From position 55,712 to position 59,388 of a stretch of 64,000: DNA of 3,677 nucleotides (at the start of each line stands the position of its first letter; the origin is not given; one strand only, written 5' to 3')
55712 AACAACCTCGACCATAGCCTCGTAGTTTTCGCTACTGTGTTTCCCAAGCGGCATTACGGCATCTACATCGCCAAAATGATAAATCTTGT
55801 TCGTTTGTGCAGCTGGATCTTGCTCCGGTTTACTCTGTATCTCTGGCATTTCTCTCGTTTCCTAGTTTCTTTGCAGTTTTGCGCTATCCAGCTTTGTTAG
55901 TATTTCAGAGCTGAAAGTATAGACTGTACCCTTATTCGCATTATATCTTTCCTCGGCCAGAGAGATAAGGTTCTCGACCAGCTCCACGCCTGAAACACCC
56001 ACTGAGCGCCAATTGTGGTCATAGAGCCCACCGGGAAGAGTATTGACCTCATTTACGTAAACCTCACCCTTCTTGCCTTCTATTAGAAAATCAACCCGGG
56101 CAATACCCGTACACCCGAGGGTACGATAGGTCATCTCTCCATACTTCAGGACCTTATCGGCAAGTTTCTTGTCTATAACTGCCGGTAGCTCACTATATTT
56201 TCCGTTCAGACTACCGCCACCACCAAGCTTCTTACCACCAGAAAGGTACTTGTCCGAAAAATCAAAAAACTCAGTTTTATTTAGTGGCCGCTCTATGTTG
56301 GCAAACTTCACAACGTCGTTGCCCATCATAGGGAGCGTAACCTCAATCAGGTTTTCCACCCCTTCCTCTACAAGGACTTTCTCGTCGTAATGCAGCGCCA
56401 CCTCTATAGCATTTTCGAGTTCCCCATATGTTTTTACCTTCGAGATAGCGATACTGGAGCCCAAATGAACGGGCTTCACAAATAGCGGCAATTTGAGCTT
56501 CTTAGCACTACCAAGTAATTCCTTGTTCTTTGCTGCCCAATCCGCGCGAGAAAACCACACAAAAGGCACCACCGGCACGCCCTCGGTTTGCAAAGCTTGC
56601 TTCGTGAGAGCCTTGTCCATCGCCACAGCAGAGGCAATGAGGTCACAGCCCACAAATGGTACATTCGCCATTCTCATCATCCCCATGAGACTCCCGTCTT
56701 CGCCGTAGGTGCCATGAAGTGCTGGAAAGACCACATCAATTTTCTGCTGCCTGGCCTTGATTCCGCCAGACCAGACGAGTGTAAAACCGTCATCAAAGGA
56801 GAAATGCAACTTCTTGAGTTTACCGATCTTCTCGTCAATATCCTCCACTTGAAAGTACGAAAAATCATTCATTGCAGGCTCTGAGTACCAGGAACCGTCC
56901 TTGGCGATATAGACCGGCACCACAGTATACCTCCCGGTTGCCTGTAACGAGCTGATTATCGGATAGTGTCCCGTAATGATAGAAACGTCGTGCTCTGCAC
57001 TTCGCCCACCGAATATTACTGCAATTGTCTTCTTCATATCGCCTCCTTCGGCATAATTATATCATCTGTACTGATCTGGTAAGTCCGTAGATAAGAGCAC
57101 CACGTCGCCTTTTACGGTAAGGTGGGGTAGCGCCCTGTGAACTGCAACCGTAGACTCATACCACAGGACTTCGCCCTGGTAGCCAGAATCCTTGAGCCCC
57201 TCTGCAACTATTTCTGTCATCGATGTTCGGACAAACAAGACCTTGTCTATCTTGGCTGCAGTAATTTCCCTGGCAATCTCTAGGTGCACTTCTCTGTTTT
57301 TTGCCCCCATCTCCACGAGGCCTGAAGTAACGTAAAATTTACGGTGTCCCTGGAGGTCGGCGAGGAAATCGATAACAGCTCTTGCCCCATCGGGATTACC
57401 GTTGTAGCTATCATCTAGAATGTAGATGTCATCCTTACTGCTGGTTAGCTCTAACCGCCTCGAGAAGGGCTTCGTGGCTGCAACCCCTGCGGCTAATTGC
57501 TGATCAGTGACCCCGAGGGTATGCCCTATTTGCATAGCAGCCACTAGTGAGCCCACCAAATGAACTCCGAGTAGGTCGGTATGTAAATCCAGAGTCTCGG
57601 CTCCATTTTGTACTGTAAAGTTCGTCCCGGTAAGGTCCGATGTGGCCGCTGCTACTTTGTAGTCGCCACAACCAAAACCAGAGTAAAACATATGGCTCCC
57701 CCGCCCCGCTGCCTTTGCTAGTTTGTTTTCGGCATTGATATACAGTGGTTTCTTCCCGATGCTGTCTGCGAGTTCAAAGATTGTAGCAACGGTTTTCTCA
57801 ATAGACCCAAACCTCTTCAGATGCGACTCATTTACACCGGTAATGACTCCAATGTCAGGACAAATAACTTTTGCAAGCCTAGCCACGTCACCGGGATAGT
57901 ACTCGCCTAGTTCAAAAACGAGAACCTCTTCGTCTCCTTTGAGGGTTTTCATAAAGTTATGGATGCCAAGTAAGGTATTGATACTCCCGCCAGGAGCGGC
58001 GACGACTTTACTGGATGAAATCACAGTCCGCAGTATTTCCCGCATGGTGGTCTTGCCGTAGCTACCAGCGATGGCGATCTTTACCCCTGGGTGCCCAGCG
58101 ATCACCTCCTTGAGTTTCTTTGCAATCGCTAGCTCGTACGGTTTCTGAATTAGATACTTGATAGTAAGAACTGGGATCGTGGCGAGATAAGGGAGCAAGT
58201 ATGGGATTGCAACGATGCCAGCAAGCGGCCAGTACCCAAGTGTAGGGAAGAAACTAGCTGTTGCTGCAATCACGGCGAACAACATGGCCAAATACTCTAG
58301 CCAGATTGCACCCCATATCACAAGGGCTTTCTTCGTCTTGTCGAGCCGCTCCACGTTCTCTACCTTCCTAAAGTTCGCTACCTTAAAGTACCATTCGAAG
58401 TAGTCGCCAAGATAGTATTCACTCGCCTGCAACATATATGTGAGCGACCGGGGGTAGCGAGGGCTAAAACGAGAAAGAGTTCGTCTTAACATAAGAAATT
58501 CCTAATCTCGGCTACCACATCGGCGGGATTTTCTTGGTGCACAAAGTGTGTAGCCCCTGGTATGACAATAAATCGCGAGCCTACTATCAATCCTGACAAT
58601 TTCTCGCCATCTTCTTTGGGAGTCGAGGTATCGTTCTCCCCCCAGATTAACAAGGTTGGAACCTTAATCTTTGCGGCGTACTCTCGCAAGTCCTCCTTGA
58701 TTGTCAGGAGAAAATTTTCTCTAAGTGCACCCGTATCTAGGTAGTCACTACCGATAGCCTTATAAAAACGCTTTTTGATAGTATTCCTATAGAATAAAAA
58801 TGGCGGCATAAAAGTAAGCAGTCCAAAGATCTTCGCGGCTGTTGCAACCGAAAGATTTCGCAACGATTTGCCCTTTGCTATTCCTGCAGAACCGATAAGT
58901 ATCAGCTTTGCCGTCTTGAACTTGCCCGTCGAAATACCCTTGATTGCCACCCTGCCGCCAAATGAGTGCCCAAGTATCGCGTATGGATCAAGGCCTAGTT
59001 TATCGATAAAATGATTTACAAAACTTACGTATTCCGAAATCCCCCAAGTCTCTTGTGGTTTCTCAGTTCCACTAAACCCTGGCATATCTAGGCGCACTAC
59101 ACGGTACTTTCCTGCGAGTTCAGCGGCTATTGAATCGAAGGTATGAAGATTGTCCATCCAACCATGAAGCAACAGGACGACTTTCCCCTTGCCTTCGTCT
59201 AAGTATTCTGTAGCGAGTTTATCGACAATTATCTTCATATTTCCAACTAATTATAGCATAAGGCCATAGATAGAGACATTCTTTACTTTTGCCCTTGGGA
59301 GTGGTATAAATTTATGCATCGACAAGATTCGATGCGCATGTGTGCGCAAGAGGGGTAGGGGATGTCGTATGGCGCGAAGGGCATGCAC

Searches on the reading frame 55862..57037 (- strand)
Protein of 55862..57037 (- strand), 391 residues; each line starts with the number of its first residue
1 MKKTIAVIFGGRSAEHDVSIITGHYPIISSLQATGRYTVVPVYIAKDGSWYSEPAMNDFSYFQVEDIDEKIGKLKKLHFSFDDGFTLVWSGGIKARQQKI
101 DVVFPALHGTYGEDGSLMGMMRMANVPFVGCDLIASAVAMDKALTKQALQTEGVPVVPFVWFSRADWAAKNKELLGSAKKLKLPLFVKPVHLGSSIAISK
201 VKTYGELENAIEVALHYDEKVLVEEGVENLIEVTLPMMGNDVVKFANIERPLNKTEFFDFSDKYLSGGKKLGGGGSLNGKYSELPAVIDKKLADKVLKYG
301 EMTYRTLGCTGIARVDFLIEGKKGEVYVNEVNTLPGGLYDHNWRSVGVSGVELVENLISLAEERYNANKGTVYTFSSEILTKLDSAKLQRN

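Call 14: search_protein_families(library=pfam, proteins=[window:55862-57037:-])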
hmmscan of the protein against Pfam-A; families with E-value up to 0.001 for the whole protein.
window:55862-57037:- (391 aa): 3 families
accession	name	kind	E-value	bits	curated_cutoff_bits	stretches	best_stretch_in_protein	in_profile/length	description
PF07478.18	Dala_Dala_lig_C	-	6.1e-45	153.7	24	1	149-358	2-203/204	D-ala D-ala ligase C-terminus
PF01820.27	Dala_Dala_lig_N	-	1.7e-28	100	34.6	1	5-131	2-121/121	D-ala D-ala ligase N-terminus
PF02222.28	ATP-grasp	-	1.2e-05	25.5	27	0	148-235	2-84/179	ATP-grasp domain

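Call 17: find_related_loci(query=window:55862-57037:-, collection=genome_contigs, flank=10000)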
Query window:55862-57037:- (391 aa) in genome_contigs; peptide patterns used: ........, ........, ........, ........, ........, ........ (x = any residue, [..] = any of these).
42 stretches matched a pattern; 8 encode a relative of the query (tblastn E <= 1e-3); 7 distinct loci.
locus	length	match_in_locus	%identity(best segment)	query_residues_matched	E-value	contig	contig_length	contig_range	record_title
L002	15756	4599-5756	75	1-389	0e+0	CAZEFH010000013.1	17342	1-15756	MAG TPA_asm: uncultured Candidatus Saccharibacteria bacterium isolate binchicken_co269_92 genome assembly, contig: NODE_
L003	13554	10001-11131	65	1-380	2e-165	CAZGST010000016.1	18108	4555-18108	MAG TPA_asm: uncultured Candidatus Saccharibacteria bacterium isolate SRP124282_co6_148 genome assembly, contig: NODE_47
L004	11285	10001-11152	64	1-388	3e-163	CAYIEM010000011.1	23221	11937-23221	MAG TPA_asm: uncultured Candidatus Saccharibacteria bacterium isolate ERP119705_co1_285 genome assembly, contig: NODE_22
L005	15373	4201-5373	93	1-391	0e+0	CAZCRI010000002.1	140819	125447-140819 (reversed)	MAG TPA_asm: uncultured Candidatus Saccharibacteria bacterium isolate binchicken_co269_59 genome assembly, contig: NODE_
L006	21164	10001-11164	55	3-383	4e-125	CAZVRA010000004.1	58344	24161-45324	MAG TPA_asm: uncultured Candidatus Saccharibacteria bacterium isolate SRP170004_co1_546 genome assembly, contig: NODE_62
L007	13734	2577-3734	50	3-383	4e-121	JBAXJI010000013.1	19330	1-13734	MAG: Candidatus Saccharibacteria bacterium isolate ELA371 MAG371_13, whole genome shotgun sequence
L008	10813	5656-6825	44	3-383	3e-106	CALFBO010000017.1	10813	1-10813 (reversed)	MAG: Candidatus Saccharimonadia bacterium isolate L1_Bin_METABAT__248_1 genome assembly, contig: c_000000421647, whole g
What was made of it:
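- Ddl relatives are all Saccharibacteria (call 17).
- Tried and rejected: The one genome_contigs scan was spent on Ddl, to get the taxon and the synteny (call 17).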

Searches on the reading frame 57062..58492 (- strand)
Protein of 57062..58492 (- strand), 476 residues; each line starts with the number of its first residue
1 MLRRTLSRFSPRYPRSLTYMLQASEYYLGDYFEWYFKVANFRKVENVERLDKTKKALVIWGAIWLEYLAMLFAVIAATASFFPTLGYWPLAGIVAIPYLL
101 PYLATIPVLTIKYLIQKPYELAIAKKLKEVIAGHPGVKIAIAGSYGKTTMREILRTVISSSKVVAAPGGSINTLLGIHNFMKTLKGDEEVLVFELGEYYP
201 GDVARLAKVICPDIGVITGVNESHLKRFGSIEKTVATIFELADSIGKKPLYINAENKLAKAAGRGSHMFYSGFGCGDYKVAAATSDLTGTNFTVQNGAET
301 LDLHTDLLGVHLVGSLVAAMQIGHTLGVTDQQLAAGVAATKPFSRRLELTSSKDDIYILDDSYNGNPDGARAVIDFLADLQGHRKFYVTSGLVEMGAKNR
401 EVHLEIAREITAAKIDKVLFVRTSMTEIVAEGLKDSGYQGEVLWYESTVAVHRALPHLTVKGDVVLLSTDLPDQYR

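Call 14: search_protein_families(library=pfam, proteins=[window:57062-58492:-])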
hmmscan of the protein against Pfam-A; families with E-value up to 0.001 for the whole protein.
window:57062-58492:- (476 aa): 2 families
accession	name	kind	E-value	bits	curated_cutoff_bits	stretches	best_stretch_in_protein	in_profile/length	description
PF08245.18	Mur_ligase_M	-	4.7e-21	76.1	24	1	141-320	1-197/200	Mur ligase middle domain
PF02875.26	Mur_ligase_C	-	7.5e-13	49.9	28.4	1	345-468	1-124/127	Mur ligase, glutamate ligase domain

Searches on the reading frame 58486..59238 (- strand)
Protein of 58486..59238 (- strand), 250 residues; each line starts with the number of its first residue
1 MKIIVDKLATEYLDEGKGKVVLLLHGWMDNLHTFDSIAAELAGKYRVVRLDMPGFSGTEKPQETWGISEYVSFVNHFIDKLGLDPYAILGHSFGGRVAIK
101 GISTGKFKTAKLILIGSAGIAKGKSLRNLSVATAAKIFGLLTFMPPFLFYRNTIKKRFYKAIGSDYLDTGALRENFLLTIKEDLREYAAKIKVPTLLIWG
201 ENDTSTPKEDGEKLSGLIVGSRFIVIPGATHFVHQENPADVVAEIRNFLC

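Call 43: search_protein_families(library=pfam, proteins=[window:58486-59238:-], max_evalue=0.0001)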
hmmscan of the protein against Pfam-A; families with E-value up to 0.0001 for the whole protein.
window:58486-59238:- (250 aa): 4 families
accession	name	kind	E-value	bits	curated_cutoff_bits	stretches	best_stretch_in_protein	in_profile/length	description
PF00561.26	Abhydrolase_1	-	3e-23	83.2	25.8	2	20-117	2-102/245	alpha/beta hydrolase fold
PF12697.13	Abhydrolase_6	-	4.2e-22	80.3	26.3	1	21-244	1-216/217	Alpha/beta hydrolase family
PF12146.15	Hydrolase_4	-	1.1e-16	61.3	27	1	19-236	5-237/239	Serine aminopeptidase, S33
PF03959.19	FSH1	-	2.6e-05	24.5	21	0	63-233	81-201/211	Serine hydrolase (FSH1)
